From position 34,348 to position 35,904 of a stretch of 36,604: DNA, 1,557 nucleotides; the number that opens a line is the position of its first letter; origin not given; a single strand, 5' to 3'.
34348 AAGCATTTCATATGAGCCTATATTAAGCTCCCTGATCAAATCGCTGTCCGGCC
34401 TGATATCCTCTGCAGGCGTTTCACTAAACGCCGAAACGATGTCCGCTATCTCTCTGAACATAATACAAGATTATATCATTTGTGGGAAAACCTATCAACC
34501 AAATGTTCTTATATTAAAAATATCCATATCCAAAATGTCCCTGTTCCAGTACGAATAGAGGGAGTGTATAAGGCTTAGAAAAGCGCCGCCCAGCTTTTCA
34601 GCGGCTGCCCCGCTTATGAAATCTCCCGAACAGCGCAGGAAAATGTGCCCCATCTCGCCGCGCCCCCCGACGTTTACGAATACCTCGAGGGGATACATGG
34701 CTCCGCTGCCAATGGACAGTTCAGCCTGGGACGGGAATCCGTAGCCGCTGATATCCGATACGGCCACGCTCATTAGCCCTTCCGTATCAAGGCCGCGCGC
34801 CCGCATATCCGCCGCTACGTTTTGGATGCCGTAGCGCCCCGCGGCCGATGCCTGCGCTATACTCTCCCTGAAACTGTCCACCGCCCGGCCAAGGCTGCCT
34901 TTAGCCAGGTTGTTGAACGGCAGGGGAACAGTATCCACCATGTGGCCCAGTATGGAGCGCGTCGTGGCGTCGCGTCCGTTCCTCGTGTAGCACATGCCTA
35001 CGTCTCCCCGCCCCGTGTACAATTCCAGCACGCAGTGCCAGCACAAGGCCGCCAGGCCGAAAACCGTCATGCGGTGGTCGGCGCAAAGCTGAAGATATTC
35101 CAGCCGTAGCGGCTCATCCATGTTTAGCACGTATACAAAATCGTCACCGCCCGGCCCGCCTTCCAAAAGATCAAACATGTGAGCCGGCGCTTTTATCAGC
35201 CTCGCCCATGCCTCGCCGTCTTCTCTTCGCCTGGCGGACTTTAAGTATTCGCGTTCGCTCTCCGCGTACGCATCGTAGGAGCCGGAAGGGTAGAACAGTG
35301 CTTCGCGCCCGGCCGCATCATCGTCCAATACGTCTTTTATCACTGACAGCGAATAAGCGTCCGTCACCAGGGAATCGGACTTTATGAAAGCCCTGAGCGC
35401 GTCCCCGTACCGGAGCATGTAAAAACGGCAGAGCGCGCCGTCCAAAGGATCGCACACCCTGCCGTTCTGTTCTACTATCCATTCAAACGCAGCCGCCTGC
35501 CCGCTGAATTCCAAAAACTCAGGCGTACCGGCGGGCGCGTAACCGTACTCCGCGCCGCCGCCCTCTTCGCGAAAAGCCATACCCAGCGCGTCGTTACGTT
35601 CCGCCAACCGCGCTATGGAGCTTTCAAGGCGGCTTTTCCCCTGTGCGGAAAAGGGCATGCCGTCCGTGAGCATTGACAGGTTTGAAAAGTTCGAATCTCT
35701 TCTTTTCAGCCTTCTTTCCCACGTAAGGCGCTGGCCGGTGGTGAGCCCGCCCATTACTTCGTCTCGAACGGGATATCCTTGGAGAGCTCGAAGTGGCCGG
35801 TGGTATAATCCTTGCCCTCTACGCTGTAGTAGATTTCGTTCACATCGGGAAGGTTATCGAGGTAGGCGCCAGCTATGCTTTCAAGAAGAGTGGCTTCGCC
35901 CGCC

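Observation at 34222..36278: Three-gene operon: GerMN-like exported protein, catalytically degenerate condensation domain and DltC-like carrier protein, with no adenylation partner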

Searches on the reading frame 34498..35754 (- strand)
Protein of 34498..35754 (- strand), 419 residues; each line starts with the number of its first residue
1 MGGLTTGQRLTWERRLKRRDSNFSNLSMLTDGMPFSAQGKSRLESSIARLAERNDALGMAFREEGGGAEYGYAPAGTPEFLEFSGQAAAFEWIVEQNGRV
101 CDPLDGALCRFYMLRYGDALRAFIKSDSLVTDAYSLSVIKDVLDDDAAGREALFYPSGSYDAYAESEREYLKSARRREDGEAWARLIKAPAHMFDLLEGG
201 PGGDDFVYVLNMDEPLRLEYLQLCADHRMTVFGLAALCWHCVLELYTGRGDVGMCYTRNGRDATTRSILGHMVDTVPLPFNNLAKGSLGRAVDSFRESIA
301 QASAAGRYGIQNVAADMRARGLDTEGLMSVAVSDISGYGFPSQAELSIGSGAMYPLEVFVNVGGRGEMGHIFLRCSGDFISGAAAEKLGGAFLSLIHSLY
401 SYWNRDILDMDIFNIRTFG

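Call 3: search_protein_families(library=pfam, proteins=[window:34498-35754:-], max_evalue=1)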
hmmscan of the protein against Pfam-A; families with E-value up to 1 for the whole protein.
window:34498-35754:- (419 aa): 1 family
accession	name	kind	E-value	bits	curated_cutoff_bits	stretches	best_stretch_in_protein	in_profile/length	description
PF00668.25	Condensation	-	6.1e-14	52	30.6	1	41-330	42-352/456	Condensation domain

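Call 4: search_protein_families(library=ncbifam, proteins=[window:34498-35754:-], max_evalue=1)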
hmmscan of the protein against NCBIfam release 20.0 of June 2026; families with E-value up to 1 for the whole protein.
window:34498-35754:- (419 aa): 1 family
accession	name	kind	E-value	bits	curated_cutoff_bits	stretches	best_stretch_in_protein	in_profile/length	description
NF004282.0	PRK05691.1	subfamily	0.0013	14.7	4090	1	42-306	714-998/4334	non-ribosomal peptide synthase/polyketide synthase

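Call 6: search_solved_structures(query=window:34498-35754:-, max_evalue=1, show_alignments=3)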
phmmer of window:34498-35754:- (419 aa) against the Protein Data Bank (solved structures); distinct sequences matched with E-value up to 1: 1.
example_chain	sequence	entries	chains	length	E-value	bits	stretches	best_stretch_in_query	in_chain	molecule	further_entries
9rde_A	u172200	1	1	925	0.0052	18.9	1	106-199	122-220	Bacitracin synthase 3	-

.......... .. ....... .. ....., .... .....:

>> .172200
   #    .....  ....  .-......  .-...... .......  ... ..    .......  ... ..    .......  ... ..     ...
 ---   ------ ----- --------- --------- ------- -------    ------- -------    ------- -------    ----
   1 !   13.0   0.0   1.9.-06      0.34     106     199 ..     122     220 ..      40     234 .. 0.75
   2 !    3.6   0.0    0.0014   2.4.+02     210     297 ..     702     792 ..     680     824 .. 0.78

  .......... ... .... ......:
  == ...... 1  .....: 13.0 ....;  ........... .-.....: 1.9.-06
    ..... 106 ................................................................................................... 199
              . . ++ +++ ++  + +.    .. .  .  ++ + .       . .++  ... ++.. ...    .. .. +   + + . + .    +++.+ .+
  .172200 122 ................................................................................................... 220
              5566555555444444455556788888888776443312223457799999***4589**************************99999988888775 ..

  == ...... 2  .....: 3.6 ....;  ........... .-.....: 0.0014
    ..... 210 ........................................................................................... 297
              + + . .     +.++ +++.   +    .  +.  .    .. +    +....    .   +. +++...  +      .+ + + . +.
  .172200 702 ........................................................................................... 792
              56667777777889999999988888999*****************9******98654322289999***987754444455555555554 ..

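Call 7: find_homologous_proteins(query=window:34498-35754:-, max_evalue=0.001)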
Query window:34498-35754:- (419 aa): 1 proteins with E <= 0.001 among 8000 candidates.
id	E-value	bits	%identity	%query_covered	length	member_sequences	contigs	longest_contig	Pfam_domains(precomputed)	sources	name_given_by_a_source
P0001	2.4e-281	951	100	100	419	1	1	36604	PF00668.26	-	-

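Call 9: find_encoding_contigs(protein=window:34498-35754:-, flank=10000)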
Protein window:34498-35754:- (419 aa): no gene with exactly this product is on record in the collection.

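Call 15: search_protein_representatives(protein=window:34498-35754:-)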
Query: 419 residues. Proteins with E-value up to 0.001 (for the whole library): 208; up to 1e-10: 12; up to 1e-30: 3. The best 150 are listed.
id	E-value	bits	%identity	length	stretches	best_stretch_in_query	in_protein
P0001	7.5e-282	950.6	100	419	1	1-419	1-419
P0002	6.7e-90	318.4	40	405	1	15-414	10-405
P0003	6.2e-48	180.1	30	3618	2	2-407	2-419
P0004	1.7e-27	112.8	26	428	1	4-392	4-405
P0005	4.2e-20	88.5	28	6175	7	48-304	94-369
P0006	1.0e-18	83.9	24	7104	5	40-279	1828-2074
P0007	1.8e-15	73.2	27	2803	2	90-369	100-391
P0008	2.6e-13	66.1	33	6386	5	222-267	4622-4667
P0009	3.3e-13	65.8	25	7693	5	130-414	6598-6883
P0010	1.5e-12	63.6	24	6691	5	159-303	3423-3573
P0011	5.0e-12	61.9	26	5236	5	42-283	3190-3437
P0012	7.9e-12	61.2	26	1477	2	4-385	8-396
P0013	1.1e-10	57.4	23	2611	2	41-389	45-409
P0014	2.0e-10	56.6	27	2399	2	42-333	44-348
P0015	1.2e-09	54.0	26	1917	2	12-278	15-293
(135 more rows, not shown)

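Call 18: find_encoding_contigs(protein=P0002, flank=10000)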
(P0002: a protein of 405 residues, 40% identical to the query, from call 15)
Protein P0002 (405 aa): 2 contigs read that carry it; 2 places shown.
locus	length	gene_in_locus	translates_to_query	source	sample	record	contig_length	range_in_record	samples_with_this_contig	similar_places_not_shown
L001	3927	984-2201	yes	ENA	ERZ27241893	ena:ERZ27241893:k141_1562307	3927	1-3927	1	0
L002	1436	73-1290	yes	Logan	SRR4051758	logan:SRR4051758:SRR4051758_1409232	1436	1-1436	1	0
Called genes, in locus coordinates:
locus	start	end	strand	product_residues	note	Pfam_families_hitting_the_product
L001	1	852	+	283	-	?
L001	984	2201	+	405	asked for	PF00668:Condensation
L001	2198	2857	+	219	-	PF01648:ACPS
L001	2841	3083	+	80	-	PF00550:PP-binding (weak)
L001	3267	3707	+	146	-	PF00011:HSP20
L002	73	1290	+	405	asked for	PF00668:Condensation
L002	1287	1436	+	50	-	?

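Call 19: find_encoding_contigs(protein=P0004, flank=10000)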
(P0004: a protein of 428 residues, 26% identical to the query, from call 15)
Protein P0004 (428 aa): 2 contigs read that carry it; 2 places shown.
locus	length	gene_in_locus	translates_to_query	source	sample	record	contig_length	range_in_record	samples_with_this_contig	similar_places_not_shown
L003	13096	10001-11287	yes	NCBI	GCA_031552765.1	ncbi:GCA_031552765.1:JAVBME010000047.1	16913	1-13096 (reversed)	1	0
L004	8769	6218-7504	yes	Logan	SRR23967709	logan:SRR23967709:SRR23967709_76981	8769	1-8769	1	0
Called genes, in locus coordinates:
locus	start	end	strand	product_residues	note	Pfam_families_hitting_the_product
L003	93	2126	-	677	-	PF26965:MimR_N, PF01590:GAF (weak), PF00989:PAS (weak), PF00158:Sigma54_activat, PF07728:AAA_5, PF14532:Sigma54_activ_2, PF25601:AAA_lid_14, PF02954:HTH_8, +2 more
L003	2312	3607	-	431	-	PF02550:AcetylCoA_hydro, PF13336:AcetylCoA_hyd_C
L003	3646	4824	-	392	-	PF00108:Thiolase_N, PF02803:Thiolase_C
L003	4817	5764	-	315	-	PF03308:MeaB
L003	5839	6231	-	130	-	PF02310:B12-binding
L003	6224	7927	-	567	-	PF01642:MM_CoA_mutase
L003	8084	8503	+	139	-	PF01575:MaoC_dehydratas, PF13452:FAS1_DH_region (weak)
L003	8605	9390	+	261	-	PF00378:ECH_1, PF16113:ECH_2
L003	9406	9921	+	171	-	PF19620:DUF6125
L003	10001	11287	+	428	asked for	PF00668:Condensation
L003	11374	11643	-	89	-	-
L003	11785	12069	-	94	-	-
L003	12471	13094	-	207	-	?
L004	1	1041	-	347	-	?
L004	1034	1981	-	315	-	PF03308:MeaB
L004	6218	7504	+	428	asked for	PF00668:Condensation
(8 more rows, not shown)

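Call 20: search_protein_families(library=pfam, proteins=[L001:1-852:+, L001:2198-2857:+, L001:2841-3083:+, L003:11374-11643:-, L003:11785-12069:-, L003:12471-13094:-, L003:9406-9921:+], max_evalue=1)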
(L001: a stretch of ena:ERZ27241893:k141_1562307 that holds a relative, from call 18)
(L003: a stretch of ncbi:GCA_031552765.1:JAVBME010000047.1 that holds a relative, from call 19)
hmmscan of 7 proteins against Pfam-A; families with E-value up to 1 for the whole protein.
L001:1-852:+ (283 aa): 3 families
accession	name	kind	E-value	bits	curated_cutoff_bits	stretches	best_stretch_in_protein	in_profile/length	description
PF01116.26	F_bP_aldolase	-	5.8e-91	305.3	25.5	1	1-282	24-277/277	Fructose-bisphosphate aldolase class-II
PF22798.2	DUF5817_CT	-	0.032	14.5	29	0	92-103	16-27/54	DUF5817, C-terminal domain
PF13578.12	Methyltransf_24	-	0.048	15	26.3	1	40-105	37-101/105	Methyltransferase domain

L001:2198-2857:+ (219 aa): 2 families
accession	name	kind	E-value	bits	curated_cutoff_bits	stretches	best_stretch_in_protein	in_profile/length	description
PF01648.25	ACPS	-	1e-15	58.1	25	1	96-167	3-84/111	4'-phosphopantetheinyl transferase superfamily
PF22624.1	AASDHPPT_N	-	0.00021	21.9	27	1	14-92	8-99/100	4'-phosphopantetheinyl transferase, N-terminal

L001:2841-3083:+ (80 aa): 2 families
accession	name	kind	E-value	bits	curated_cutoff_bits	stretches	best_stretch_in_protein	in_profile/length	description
PF00550.31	PP-binding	-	3.9e-06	27.4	20.8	1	5-69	3-65/67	Phosphopantetheine attachment site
PF04399.18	Glutaredoxin2_C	-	0.25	11.6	32.8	1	21-66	74-119/130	Glutaredoxin 2, C terminal domain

L003:11374-11643:- (89 aa): 0 families

L003:11785-12069:- (94 aa): 0 families

L003:12471-13094:- (207 aa): 1 family
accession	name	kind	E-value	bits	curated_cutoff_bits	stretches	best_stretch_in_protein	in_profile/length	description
PF13340.11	DUF4096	-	7.9e-27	93.8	34.3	1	60-132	1-75/76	Putative transposase of IS4/5 family (DUF4096)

L003:9406-9921:+ (171 aa): 1 family
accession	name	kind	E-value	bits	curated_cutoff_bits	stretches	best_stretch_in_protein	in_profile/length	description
PF19620.4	DUF6125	-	1.2e-64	217.6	27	1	9-169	3-164/164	Family of unknown function (DUF6125)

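Call 26: find_related_loci(query=A2, collection=genome_contigs, flank=10000)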
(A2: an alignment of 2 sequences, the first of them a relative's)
Query A2 (419 aa) in genome_contigs; peptide patterns used: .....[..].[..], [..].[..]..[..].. (x = any residue, [..] = any of these).
48 stretches matched a pattern, but none encodes a relative of the query by tblastn (E <= 1e-3).

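Call 27: find_homologous_proteins(query=A1, max_evalue=1e-10)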
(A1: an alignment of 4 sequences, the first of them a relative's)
Query A1 (4 sequences) (419 aa, profile of the alignment): 2 proteins with E <= 1e-10 among 8000 candidates.
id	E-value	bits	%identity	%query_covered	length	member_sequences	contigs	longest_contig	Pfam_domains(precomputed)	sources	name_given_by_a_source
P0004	5.2e-200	683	26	95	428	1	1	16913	PF00668.26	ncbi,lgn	-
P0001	2.9e-188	644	100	100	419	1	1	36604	PF00668.26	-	-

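Call 28: find_related_loci(query=A2, collection=metagenome_contigs, flank=10000)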
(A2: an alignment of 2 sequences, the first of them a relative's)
Query A2 (419 aa) in metagenome_contigs; peptide patterns used: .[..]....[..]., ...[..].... (x = any residue, [..] = any of these).
116 stretches matched a pattern, but none encodes a relative of the query by tblastn (E <= 1e-3).

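Call 29: find_encoding_contigs(protein=P0003, flank=10000)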
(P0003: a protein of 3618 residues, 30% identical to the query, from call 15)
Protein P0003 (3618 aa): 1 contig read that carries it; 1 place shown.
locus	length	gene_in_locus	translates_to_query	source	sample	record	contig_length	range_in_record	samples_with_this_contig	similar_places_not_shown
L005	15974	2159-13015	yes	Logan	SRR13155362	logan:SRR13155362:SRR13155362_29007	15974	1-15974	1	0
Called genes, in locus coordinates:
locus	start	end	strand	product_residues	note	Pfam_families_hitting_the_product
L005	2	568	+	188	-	?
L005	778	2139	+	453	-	PF01554:MatE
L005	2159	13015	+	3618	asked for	PF00668:Condensation, PF00501:AMP-binding, PF13193:AMP-binding_C, PF00550:PP-binding, PF00668:Condensation, PF00501:AMP-binding, PF00550:PP-binding, PF00668:Condensation, +7 more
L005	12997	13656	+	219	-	PF01648:ACPS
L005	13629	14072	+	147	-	PF13581:HATPase_c_2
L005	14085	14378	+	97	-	PF01740:STAS, PF13466:STAS_2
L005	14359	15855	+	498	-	PF07228:SpoIIE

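Call 31: search_solved_structures(query=A1, max_evalue=0.01, show_alignments=0)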
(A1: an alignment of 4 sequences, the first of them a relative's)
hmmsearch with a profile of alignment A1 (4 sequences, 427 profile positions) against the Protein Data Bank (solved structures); distinct sequences matched with E-value up to 0.01: 36.
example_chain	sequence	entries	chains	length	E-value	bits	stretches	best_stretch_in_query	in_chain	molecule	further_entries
9rde_A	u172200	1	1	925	7.1e-19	70.9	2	44-338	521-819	Bacitracin synthase 3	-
1l5a_A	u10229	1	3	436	5.2e-15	58.2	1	42-331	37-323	amide synthase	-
6mfw_A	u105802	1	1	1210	3e-12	49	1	39-326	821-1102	Linear gramicidin synthase subunit A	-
6mfx_A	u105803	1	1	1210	3.3e-12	48.9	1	39-326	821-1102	Linear gramicidin synthase subunit A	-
6mfy_A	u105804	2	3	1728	5.5e-12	48.2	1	39-326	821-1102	Linear gramicidin synthase subunit A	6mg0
6p1j_A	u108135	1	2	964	5.5e-12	48.2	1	40-329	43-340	Txo2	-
4zxh_A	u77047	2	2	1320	5.7e-12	48.1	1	137-327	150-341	ABBFA_003403 | Tyrocidine synthetase 3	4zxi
6mfz_A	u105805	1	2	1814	5.9e-12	48.1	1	39-326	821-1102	Linear gramicidin synthase subunit A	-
9be3_A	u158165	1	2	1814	5.9e-12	48.1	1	39-326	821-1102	Linear gramicidin synthase subunit A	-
9be4_A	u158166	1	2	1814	5.9e-12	48.1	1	39-326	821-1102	Linear gramicidin synthase subunit A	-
9meh_A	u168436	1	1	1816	6e-12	48.1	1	39-326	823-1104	Linear gramicidin synthase subunit A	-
7c1k_A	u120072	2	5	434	3e-11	45.8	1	4-325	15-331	Non-ribosomal peptide synthetase modules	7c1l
6oyf_A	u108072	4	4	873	3.3e-11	45.6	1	43-329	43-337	Txo1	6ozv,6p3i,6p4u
7c1h_A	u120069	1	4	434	4e-11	45.3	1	4-325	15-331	Non-ribosomal peptide synthetase modules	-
7c1p_A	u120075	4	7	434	9.3e-11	44.1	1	4-325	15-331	Non-ribosomal peptide synthetase modules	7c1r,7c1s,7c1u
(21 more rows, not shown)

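Call 44: predict_structure(alignment_id=A3)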
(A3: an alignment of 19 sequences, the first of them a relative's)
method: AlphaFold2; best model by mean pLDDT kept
length: 419 residues; sequences in the alignment: 19
mean_pLDDT: 90.9   pTM: 0.90
mean pLDDT of the five models: 90.9, 90.5, 89.6, 89.4, 89.0
residues with pLDDT >= 90: 311; 70-90: 95; 50-70: 9; < 50: 4
segments of 3 or more residues with pLDDT < 50: 416-419
pLDDT, mean of each block of 10 residues (from residue 1): 89 90 94 93 94 93 86 89 96 95 89 96 95 94 91 87 94 95 90 77 88 93 97 97 93 92 91 92 95 95 90 93 91 86 81 94 80 93 93 97 95 63
secondary structure, 60 per line:
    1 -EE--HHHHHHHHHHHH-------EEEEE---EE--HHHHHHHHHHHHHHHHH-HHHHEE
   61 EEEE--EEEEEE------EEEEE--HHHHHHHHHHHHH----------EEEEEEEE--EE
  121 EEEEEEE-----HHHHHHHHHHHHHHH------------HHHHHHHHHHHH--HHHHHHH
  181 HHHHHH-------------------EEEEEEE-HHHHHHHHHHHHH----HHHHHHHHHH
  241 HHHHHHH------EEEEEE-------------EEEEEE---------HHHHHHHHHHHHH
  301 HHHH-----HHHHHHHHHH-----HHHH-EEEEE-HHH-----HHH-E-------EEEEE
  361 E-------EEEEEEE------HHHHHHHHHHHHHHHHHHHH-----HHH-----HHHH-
elements in order: H6-17 E25-29 H37-53 H55-58 E59-64 E67-72 E79-83 H86-98 E109-116 E119-127 H133-147 H160-171 H174-186 E206-212 H214-226 H231-247 E254-259 E273-278 H288-304 H310-319 H325-328 E330-334 E356-361 E369-375 H382-401 H415-418

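Call 50: fold_search(model_id=the predicted structure, library=pdb)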
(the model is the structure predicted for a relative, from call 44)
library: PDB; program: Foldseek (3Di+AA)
matches with E <= 10: 608; with E <= 0.001: 257
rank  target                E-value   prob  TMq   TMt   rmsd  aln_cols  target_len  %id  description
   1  6p1j_A                3.0e-26  1.00  0.78  0.36   4.9       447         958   16  The structure of condensation and adenylation domains of teixobactin-producing nonribosomal peptide synthetase Txo2 se (released 2019-05-29)
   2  6p1j_B                3.5e-26  1.00  0.76  0.36   5.0       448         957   16  The structure of condensation and adenylation domains of teixobactin-producing nonribosomal peptide synthetase Txo2 se (released 2019-05-29)
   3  6p4u                  9.4e-26  1.00  0.79  0.41   6.9       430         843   15  The structure of condensation and adenylation domains of teixobactin-producing nonribosomal peptide synthetase Txo1 seri (released 2019-06-12)
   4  6mg0_B                1.5e-25  1.00  0.81  0.22   4.0       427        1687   14  Crystal structure of a 5-domain construct of LgrA in the thiolation state (released 2019-11-20)
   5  6ozv                  1.5e-25  1.00  0.76  0.40   6.6       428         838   15  The structure of condensation and adenylation domains of teixobactin-producing nonribosomal peptide synthetase Txo1 seri (released 2019-05-29)
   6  6mfw                  2.2e-25  1.00  0.81  0.31   4.0       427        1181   15  Crystal structure of a 4-domain construct of LgrA in the substrate donation state (released 2019-11-20)
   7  9meh                  3.3e-25  1.00  0.81  0.21   3.9       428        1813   15  Crystal structure of the dimodular LgrA after protein ligation (released 2025-03-05)
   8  6mfx                  4.7e-25  1.00  0.82  0.31   3.8       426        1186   14  Crystal structure of a 4-domain construct of a mutant of LgrA in the substrate donation state (released 2019-11-20)
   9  6mg0_A                5.9e-25  1.00  0.81  0.22   3.9       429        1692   15  Crystal structure of a 5-domain construct of LgrA in the thiolation state (released 2019-11-20)
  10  6oyf                  7.9e-25  1.00  0.75  0.39   7.6       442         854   15  The structure of condensation and adenylation domains of teixobactin-producing nonribosomal peptide synthetase Txo1 seri (released 2019-05-29)
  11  9be3_A                9.4e-25  1.00  0.81  0.21   3.9       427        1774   14  The pre-condensation state of the dimodular NRPS protein LgrA (released 2024-11-20)
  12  9be4_B                2.1e-24  1.00  0.82  0.21   3.8       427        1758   15  The post-condensation state of the dimodular NRPS protein LgrA (released 2024-11-20)
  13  9be3_B                2.2e-24  1.00  0.81  0.21   3.9       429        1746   14  The pre-condensation state of the dimodular NRPS protein LgrA (released 2024-11-20)
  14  9be4_A                2.6e-24  1.00  0.82  0.21   3.6       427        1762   14  The post-condensation state of the dimodular NRPS protein LgrA (released 2024-11-20)
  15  2jgp                  6.6e-24  1.00  0.75  0.62   5.2       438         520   15  Structure of the TycC5-6 PCP-C bidomain of the tyrocidine synthetase TycC (released 2007-10-30)
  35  4tx2                  1.3e-21  1.00  0.79  0.74   4.9       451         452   14  Crystal structure of the X-domain from teicoplanin biosynthesis (released 2015-02-04)
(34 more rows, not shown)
